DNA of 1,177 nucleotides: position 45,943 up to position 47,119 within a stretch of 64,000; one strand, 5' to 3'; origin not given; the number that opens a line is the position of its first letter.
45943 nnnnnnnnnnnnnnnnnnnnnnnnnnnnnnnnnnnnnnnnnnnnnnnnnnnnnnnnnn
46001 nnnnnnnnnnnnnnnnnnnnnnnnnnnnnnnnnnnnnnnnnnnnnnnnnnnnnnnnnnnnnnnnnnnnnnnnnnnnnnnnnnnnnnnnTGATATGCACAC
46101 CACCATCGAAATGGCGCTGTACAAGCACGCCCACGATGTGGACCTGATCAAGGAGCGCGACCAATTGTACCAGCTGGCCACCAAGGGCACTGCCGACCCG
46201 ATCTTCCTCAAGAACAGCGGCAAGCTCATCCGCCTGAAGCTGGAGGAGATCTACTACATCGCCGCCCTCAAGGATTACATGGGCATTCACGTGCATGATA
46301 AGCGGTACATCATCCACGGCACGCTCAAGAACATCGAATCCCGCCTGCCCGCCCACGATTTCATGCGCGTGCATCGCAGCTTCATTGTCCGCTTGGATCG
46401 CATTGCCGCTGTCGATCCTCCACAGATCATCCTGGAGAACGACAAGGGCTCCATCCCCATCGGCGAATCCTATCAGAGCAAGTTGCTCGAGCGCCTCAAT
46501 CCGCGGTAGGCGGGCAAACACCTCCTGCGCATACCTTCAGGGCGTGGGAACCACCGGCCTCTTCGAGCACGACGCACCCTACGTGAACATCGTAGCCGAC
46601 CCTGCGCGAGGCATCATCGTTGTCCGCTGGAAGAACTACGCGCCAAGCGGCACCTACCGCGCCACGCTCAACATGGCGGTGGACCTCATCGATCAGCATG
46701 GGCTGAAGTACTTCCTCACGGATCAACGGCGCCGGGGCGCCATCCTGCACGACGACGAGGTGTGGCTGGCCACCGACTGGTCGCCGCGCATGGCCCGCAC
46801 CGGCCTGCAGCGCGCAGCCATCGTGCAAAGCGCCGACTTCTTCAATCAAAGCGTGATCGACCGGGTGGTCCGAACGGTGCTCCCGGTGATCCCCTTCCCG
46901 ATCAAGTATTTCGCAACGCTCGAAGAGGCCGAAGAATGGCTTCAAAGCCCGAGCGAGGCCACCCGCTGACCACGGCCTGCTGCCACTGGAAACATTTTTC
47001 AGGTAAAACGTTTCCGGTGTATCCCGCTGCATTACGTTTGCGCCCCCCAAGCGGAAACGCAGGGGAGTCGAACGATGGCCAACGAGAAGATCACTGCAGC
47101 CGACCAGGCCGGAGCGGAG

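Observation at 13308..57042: A 16-bp palindrome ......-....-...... occurs four times, always just upstream of a gene and oriented with it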

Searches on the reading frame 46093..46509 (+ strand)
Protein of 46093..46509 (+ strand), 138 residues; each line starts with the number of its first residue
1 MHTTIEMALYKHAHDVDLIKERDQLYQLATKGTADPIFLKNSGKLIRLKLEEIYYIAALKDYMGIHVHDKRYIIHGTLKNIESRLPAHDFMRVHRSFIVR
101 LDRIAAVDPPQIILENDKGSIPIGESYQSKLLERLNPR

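Call 69: search_protein_families(library=pfam, proteins=[window:46093-46509:+], max_evalue=0.001)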
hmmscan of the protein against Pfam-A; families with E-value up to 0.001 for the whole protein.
window:46093-46509:+ (138 aa): 1 family
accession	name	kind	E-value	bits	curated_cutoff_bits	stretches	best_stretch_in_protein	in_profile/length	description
PF04397.21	LytTR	-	1.9e-21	76.5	22.6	1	44-135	2-97/98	LytTr DNA-binding domain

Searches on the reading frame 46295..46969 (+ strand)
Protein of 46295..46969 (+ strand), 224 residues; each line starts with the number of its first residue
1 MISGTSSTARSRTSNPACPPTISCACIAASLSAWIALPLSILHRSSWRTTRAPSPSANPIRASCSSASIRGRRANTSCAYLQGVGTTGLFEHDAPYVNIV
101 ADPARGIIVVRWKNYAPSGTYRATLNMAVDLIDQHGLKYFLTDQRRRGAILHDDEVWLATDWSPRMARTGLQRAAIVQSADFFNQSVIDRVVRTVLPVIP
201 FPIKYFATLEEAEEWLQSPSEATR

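Call 69: search_protein_families(library=pfam, proteins=[window:46295-46969:+], max_evalue=0.001)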
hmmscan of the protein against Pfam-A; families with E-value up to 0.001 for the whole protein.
window:46295-46969:+ (224 aa): 1 family
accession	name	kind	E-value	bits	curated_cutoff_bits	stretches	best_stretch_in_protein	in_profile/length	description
PF11964.13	SpoIIAA-like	-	0.00093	20.3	25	0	162-217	55-106/106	SpoIIAA-like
